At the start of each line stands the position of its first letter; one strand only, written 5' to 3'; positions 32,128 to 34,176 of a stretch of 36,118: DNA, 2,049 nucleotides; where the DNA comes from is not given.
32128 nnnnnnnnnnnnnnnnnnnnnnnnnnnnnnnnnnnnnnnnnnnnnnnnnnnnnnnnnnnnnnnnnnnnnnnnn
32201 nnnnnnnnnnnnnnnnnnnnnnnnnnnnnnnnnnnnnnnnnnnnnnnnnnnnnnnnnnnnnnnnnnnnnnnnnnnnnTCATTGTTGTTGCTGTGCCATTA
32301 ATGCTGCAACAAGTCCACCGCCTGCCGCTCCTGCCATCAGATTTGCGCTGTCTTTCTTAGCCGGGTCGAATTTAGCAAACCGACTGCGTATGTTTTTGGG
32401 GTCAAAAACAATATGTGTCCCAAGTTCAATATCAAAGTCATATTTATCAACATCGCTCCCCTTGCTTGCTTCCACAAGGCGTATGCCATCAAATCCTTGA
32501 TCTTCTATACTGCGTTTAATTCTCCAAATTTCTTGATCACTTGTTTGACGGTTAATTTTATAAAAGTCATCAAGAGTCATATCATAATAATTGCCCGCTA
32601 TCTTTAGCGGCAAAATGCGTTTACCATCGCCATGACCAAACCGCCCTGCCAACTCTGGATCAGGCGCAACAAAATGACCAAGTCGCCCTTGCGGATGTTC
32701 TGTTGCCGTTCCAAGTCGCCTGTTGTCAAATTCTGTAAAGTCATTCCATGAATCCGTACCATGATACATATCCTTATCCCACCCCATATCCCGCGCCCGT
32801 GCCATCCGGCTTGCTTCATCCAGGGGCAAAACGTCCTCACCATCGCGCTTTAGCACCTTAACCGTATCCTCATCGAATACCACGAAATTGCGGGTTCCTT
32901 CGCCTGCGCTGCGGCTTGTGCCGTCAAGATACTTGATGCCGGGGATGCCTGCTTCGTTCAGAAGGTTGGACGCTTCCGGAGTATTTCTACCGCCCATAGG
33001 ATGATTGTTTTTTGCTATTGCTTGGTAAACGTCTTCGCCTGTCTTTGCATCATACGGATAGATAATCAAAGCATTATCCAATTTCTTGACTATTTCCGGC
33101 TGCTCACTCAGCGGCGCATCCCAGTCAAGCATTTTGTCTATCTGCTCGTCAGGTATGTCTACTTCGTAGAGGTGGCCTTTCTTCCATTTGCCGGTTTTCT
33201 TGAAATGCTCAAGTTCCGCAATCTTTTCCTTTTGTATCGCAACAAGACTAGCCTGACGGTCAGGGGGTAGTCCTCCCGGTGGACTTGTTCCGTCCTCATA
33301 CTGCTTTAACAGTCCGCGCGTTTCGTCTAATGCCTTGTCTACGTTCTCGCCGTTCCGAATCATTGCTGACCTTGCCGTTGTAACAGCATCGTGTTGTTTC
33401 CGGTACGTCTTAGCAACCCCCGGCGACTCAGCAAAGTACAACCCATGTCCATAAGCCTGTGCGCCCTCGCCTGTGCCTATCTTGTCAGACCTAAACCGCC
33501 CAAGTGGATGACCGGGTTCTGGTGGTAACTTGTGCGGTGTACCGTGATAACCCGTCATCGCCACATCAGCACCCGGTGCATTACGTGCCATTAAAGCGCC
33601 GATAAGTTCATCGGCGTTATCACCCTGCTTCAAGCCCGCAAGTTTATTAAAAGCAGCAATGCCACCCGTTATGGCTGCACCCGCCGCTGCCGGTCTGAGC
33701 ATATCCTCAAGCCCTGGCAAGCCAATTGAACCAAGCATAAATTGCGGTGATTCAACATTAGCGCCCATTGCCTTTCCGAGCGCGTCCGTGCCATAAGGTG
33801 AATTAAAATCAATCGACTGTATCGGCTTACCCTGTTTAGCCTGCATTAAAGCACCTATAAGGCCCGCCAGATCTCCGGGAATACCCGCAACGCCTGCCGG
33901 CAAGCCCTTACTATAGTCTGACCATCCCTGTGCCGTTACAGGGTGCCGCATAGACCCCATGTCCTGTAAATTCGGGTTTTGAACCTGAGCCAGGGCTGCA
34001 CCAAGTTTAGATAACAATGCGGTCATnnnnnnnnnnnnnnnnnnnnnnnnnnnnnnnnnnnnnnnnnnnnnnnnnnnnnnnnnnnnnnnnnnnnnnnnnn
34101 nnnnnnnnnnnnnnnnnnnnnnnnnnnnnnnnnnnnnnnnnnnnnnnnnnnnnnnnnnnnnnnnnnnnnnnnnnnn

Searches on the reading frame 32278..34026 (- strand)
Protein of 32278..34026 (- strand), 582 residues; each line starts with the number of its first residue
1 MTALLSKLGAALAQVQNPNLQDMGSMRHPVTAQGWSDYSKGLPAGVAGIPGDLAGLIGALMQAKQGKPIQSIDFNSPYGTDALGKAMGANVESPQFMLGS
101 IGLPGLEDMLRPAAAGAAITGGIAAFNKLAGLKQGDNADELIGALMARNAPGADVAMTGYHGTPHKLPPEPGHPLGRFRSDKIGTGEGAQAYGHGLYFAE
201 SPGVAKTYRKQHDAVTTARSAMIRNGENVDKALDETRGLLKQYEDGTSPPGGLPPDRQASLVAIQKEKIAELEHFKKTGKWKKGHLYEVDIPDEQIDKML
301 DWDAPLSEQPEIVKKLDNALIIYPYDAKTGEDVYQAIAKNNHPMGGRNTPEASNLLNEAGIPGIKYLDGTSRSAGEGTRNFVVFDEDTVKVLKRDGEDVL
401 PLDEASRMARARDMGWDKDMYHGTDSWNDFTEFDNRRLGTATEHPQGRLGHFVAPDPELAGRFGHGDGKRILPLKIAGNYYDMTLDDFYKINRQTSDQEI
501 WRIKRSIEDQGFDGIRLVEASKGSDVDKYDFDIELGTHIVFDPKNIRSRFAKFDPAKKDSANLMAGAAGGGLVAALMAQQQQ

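Call 77: search_protein_families(library=pfam, proteins=[window:32278-34026:-], max_evalue=0.001)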
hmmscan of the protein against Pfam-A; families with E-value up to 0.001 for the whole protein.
window:32278-34026:- (582 aa): 1 family
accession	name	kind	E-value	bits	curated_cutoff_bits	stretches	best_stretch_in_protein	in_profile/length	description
PF18760.7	ART-PolyVal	-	4.5e-09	37.6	31.2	1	417-548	6-132/140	ADP-Ribosyltransferase in polyvalent proteins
